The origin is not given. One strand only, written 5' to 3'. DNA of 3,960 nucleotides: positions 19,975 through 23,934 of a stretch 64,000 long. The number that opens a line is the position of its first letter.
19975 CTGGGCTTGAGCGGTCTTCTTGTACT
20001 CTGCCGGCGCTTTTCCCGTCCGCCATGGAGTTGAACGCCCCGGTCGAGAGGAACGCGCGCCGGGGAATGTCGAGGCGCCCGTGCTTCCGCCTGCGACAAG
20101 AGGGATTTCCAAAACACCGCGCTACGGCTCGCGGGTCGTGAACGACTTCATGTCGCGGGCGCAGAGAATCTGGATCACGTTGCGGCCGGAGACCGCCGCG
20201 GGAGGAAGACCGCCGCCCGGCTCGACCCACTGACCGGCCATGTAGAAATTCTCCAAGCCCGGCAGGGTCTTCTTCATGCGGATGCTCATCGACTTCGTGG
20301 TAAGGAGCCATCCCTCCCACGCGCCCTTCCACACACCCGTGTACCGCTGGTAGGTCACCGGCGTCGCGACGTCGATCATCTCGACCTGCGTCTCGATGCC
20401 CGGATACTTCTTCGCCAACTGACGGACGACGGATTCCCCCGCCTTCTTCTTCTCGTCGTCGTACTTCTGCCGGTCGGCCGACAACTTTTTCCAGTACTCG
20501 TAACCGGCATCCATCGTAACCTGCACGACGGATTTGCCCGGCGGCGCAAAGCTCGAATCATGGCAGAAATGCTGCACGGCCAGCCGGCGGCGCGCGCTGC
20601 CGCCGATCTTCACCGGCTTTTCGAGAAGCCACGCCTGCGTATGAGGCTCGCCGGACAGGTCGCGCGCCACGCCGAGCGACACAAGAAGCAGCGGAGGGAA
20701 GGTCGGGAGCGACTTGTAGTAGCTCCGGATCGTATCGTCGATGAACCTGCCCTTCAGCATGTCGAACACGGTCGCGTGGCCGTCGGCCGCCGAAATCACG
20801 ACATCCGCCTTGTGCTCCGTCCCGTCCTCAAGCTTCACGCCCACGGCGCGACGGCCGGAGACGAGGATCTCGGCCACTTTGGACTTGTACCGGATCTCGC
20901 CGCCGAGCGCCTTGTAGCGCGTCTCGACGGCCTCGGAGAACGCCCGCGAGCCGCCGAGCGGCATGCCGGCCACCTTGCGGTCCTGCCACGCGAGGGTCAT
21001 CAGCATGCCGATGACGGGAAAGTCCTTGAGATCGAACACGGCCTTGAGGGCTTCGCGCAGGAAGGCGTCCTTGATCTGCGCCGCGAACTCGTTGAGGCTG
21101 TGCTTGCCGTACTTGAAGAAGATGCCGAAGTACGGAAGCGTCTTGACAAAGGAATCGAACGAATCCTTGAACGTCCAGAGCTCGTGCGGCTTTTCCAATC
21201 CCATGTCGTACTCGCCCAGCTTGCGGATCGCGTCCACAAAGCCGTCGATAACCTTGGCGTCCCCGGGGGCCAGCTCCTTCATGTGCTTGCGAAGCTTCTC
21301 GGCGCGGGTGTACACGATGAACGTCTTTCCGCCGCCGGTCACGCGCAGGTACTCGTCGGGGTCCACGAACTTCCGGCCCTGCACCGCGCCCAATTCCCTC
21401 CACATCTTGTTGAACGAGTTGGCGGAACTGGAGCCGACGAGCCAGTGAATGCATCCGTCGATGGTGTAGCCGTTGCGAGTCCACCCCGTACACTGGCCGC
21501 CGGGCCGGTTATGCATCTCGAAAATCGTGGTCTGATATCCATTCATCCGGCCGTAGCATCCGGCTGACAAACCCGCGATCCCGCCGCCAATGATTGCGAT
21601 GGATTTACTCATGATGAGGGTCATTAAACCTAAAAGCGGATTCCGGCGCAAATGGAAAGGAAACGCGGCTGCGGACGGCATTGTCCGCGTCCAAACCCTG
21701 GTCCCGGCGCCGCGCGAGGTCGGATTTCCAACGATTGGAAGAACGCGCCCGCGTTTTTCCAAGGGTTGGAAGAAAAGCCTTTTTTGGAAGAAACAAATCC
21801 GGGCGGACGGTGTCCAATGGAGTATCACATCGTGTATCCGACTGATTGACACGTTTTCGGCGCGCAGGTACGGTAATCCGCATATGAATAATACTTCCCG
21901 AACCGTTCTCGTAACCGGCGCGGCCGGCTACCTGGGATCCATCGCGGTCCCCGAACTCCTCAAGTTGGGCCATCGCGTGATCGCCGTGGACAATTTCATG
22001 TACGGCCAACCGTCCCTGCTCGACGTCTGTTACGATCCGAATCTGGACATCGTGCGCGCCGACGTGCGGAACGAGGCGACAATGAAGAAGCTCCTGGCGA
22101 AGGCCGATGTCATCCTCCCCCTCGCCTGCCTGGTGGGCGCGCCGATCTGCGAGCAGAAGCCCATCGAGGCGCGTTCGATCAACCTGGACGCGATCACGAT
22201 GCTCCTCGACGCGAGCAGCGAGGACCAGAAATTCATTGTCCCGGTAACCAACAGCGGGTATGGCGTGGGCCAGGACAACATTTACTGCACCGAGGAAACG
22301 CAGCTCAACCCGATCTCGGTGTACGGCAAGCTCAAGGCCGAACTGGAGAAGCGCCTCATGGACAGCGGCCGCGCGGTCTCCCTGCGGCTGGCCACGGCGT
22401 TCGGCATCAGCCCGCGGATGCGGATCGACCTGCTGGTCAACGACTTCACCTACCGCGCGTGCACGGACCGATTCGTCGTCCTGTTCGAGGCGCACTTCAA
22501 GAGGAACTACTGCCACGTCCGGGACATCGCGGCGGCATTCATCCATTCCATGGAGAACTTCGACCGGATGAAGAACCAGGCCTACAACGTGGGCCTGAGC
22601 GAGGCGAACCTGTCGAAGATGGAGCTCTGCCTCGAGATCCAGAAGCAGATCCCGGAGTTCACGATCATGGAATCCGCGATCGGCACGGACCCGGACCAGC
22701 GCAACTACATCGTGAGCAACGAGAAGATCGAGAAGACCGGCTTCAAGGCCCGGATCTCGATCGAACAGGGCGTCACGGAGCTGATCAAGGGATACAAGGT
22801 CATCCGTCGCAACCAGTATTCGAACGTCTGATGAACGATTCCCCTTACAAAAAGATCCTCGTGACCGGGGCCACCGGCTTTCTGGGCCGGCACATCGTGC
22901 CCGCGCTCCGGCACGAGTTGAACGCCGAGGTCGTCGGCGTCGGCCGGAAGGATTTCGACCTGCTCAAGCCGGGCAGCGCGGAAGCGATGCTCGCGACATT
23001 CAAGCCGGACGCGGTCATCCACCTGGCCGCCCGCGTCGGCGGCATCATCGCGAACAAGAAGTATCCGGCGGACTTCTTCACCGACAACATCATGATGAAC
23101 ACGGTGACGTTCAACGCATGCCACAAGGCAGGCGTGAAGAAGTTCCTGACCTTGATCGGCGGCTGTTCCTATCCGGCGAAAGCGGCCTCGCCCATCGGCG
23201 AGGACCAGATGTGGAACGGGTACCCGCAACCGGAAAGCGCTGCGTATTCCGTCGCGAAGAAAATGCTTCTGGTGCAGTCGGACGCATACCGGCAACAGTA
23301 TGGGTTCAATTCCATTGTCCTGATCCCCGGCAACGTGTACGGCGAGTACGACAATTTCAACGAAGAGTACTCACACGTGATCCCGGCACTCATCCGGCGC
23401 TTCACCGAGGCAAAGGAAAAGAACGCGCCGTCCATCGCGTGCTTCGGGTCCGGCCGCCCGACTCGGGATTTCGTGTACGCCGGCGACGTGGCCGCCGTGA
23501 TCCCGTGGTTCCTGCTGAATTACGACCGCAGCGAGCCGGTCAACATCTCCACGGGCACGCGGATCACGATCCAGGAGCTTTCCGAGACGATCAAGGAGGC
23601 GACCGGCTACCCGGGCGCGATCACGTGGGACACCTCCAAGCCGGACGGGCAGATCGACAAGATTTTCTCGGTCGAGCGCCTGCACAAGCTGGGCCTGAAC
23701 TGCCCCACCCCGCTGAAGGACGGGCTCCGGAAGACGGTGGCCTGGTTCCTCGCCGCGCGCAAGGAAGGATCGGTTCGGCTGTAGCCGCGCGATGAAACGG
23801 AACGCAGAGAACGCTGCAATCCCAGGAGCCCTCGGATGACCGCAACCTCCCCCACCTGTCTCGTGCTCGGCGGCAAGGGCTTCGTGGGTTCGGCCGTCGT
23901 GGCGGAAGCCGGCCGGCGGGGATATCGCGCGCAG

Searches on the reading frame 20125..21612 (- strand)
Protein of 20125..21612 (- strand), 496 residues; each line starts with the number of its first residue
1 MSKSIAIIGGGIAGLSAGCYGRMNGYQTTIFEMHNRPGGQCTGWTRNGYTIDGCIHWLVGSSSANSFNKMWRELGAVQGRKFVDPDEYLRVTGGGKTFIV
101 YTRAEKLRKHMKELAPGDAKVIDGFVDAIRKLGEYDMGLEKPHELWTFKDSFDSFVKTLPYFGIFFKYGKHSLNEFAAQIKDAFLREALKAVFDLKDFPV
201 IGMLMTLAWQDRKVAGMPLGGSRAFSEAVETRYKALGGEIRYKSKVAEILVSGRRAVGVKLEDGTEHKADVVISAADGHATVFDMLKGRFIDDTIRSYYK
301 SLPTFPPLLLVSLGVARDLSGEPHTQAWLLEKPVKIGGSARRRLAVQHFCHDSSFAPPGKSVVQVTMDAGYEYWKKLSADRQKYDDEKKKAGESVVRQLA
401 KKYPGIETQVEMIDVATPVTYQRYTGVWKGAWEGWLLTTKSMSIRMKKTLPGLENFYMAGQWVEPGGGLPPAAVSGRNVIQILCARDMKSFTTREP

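Call 41: find_related_loci(query=window:20125-21612:-, collection=metagenome_contigs, flank=3000)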
Query window:20125-21612:- (496 aa) in metagenome_contigs; peptide patterns used: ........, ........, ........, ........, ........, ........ (x = any residue, [..] = any of these).
54 stretches matched a pattern; 4 encode a relative of the query (tblastn E <= 1e-3); 4 distinct loci.
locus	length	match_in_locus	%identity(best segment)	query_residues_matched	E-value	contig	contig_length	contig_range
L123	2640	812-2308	41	3-496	5e-131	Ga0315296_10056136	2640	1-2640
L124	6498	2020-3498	40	1-493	5e-111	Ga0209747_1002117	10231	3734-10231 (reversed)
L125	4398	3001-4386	41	1-462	2e-105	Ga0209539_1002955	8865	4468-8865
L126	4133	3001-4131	39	3-374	4e-81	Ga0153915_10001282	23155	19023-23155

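Call 43: find_homologous_proteins(query=window:20125-21612:-, max_evalue=1e-60)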
Query window:20125-21612:- (496 aa): 7537 proteins with E <= 1e-60 among 8000 candidates; the best 120 are listed.
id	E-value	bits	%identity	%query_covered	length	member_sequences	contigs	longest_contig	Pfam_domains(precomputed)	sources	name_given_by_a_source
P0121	0.0e+0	1078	93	100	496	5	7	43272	PF01266.31,PF01593.31,PF13450.13,PF07992.21,PF00070.34,PF12831.14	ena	-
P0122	6.6e-283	957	80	100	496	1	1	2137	PF01266.31,PF01593.31,PF13450.13,PF07992.21,PF12831.14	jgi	jgi:phytoene dehydrogenase-like protein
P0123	3.8e-278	941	78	100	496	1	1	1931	PF01266.31,PF01593.31,PF13450.13,PF07992.21,PF12831.14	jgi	jgi:phytoene dehydrogenase-like protein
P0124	1.2e-273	926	78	100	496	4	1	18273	PF01266.31,PF01593.31,PF13450.13,PF07992.21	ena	-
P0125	6.0e-270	914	77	100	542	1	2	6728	PF01266.31,PF01593.31,PF13450.13,PF07992.21,PF12831.14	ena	-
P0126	5.6e-267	904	76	100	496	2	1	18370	PF01266.31,PF01593.31,PF13450.13,PF07992.21,PF12831.14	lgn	-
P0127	1.7e-264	896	74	100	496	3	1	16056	PF01266.31,PF01593.31,PF13450.13,PF07992.21,PF12831.14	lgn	-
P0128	2.9e-251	853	71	100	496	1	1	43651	PF01266.31,PF01593.31,PF13450.13,PF07992.21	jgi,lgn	jgi:phytoene dehydrogenase-like protein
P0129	6.9e-203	693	59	97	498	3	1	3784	PF01266.31,PF01593.31,PF13450.13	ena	-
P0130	3.5e-198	677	58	97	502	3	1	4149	PF01266.31,PF01593.31,PF13450.13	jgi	jgi:phytoene dehydrogenase-like protein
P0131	4.9e-197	674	59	100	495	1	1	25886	PF01266.31,PF01593.31,PF13450.13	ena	-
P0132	2.1e-196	672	57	100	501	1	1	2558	PF01266.31,PF01593.31,PF13450.13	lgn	-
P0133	2.5e-196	671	57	100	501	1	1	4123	PF01266.31,PF01593.31,PF13450.13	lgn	-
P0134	2.8e-195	668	57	97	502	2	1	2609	PF01266.31,PF01593.31,PF13450.13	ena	-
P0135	4.4e-195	667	58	99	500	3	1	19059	PF01266.31,PF01593.31,PF13450.13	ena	-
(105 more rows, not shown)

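Call 44: find_encoding_contigs(protein=P0121, flank=10000, max_places=1)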
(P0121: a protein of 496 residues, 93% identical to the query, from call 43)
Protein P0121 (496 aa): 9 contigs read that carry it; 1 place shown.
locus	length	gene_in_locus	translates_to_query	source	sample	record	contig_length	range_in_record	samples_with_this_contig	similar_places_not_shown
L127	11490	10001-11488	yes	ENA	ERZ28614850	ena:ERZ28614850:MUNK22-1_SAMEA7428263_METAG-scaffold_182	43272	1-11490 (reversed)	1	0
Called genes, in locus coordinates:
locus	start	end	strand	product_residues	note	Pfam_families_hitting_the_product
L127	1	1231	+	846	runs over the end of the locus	-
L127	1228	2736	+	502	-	PF02310:B12-binding, PF04055:Radical_SAM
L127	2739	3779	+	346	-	PF00535:Glycos_transf_2, PF13506:Glyco_transf_21, PF13641:Glyco_tranf_2_3, PF13632:Glyco_trans_2_3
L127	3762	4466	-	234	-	PF00483:NTP_transferase, PF12804:NTP_transf_3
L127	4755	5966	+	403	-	PF13439:Glyco_transf_4 (faint), PF13579:Glyco_trans_4_4, PF00534:Glycos_transf_1, PF13692:Glyco_trans_1_4, PF13524:Glyco_trans_1_2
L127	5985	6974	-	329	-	PF00288:GHMP_kinases_N, PF08544:GHMP_kinases_C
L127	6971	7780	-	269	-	PF01370:Epimerase, PF04321:RmlD_sub_bind (weak), PF16363:GDP_Man_Dehyd (faint)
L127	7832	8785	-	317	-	PF01370:Epimerase, PF04321:RmlD_sub_bind, PF16363:GDP_Man_Dehyd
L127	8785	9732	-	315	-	PF01073:3Beta_HSD, PF01370:Epimerase, PF02719:Polysacc_synt_2 (weak), PF04321:RmlD_sub_bind, PF05368:NmrA (weak), PF16363:GDP_Man_Dehyd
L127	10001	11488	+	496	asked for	PF00070:Pyr_redox (faint), PF01266:DAO (faint), PF01593:Amino_oxidase, PF07992:Pyr_redox_2 (faint), PF12831:FAD_oxidored (faint), PF13450:NAD_binding_8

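Call 45: find_encoding_contigs(protein=P0124, flank=10000, max_places=1)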
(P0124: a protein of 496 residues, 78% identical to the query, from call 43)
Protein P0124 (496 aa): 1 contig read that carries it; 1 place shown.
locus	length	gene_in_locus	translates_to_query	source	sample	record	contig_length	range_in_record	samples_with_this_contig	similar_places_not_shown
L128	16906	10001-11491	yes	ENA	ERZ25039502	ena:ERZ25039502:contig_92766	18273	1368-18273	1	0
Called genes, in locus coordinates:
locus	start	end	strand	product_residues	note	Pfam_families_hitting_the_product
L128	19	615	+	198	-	-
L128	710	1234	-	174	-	PF00483:NTP_transferase, PF12804:NTP_transf_3 (weak)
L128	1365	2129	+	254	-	PF05050:Methyltransf_21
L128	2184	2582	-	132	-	-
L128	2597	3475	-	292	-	PF04055:Radical_SAM (weak)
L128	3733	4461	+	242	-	-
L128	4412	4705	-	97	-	-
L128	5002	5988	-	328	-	PF00288:GHMP_kinases_N, PF08544:GHMP_kinases_C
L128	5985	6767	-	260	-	PF01370:Epimerase, PF04321:RmlD_sub_bind (weak)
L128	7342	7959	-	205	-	-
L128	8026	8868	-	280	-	PF01370:Epimerase, PF16363:GDP_Man_Dehyd (weak)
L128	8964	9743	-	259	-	PF01370:Epimerase, PF04321:RmlD_sub_bind (weak), PF16363:GDP_Man_Dehyd (weak)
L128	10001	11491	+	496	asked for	PF01266:DAO (faint), PF01593:Amino_oxidase, PF07992:Pyr_redox_2 (faint), PF13450:NAD_binding_8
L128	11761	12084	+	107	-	-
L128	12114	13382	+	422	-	PF06782:UPF0236 (faint)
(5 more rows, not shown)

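Call 46: find_encoding_contigs(protein=P0128, flank=10000, max_places=1)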
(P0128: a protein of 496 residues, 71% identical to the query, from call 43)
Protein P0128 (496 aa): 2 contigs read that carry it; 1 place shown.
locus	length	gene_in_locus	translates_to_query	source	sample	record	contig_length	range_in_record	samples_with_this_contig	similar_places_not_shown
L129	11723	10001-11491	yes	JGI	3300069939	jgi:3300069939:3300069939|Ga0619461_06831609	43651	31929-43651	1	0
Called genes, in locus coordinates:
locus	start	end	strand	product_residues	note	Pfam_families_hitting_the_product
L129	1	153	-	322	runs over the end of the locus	PF01073:3Beta_HSD, PF01370:Epimerase, PF02719:Polysacc_synt_2 (weak), PF04321:RmlD_sub_bind, PF07993:NAD_binding_4 (faint), PF13460:NAD_binding_10, PF16363:GDP_Man_Dehyd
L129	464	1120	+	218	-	PF13489:Methyltransf_23 (weak)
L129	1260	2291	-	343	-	PF00288:GHMP_kinases_N, PF08544:GHMP_kinases_C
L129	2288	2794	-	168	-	PF05635:23S_rRNA_IVP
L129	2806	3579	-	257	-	PF00923:TAL_FSA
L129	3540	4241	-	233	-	PF13580:SIS_2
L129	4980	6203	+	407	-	PF00534:Glycos_transf_1, PF13692:Glyco_trans_1_4, PF13524:Glyco_trans_1_2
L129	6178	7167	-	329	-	PF00288:GHMP_kinases_N, PF08544:GHMP_kinases_C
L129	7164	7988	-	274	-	PF01370:Epimerase (weak), PF04321:RmlD_sub_bind (faint), PF16363:GDP_Man_Dehyd (faint), PF01370:Epimerase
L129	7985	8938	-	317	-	PF01370:Epimerase, PF04321:RmlD_sub_bind (weak), PF16363:GDP_Man_Dehyd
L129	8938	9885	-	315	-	PF01073:3Beta_HSD, PF01370:Epimerase, PF02719:Polysacc_synt_2 (weak), PF04321:RmlD_sub_bind, PF05368:NmrA (weak), PF16363:GDP_Man_Dehyd, PF13460:NAD_binding_10 (faint)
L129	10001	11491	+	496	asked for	PF01266:DAO (faint), PF01593:Amino_oxidase, PF07992:Pyr_redox_2 (faint), PF13450:NAD_binding_8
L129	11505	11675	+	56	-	-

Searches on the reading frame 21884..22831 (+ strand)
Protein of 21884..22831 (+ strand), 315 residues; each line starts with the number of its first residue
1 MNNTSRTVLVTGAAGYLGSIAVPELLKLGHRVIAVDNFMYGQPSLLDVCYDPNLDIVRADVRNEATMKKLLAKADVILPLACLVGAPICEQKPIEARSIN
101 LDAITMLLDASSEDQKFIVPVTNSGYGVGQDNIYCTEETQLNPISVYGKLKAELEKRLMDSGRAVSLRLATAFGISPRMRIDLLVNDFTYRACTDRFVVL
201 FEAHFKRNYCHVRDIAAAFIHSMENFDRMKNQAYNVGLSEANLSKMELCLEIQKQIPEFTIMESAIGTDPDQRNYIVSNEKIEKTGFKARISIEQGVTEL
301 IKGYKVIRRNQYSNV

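Call 64: search_protein_families(library=pfam, proteins=[window:21884-22831:+], max_evalue=0.001)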
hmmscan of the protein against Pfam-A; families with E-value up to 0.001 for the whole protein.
window:21884-22831:+ (315 aa): 7 families
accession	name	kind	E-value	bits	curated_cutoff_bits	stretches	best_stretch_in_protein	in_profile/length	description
PF01370.27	Epimerase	-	5.9e-27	95.1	20.9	1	8-237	1-240/240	NAD dependent epimerase/dehydratase family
PF16363.11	GDP_Man_Dehyd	-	8.7e-18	65.3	27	1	9-299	1-331/332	GDP-mannose 4,6 dehydratase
PF04321.23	RmlD_sub_bind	-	4.8e-10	39.4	27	1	7-258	2-233/287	RmlD substrate binding domain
PF01073.25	3Beta_HSD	-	1.6e-07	31.1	22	1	9-161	1-160/280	3-beta hydroxysteroid dehydrogenase/isomerase family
PF05368.20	NmrA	-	3.4e-06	27.3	27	1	5-78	2-74/298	NmrA-like family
PF02719.21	Polysacc_synt_2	-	1.2e-05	25.1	20.2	1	8-114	1-118/293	Polysaccharide biosynthesis protein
PF13460.12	NAD_binding_10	-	0.00013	22.3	27.2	1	12-86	1-71/184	NAD(P)H-binding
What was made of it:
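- Checked: The right genes are NAD-dependent epimerases on the + strand, with ATG at 21884 (call 64).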

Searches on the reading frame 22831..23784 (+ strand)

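Call 64: search_protein_families(library=pfam, proteins=[window:22831-23784:+], max_evalue=0.001)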
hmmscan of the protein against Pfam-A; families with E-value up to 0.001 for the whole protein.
window:22831-23784:+ (317 aa): 6 families
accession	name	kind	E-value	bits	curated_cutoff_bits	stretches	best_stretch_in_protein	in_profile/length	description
PF01370.27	Epimerase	-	7.6e-52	176.5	20.9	1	9-239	1-239/240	NAD dependent epimerase/dehydratase family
PF16363.11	GDP_Man_Dehyd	-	3.1e-19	70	27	1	43-258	60-266/332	GDP-mannose 4,6 dehydratase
PF04321.23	RmlD_sub_bind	-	8.2e-09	35.4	27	1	8-67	2-60/287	RmlD substrate binding domain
PF01073.25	3Beta_HSD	-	1.4e-05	24.7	22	0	60-223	68-224/280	3-beta hydroxysteroid dehydrogenase/isomerase family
PF13460.12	NAD_binding_10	-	0.00022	21.6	27.2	1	13-140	1-129/184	NAD(P)H-binding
PF02719.21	Polysacc_synt_2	-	0.00026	20.7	20.2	0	51-108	70-126/293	Polysaccharide biosynthesis protein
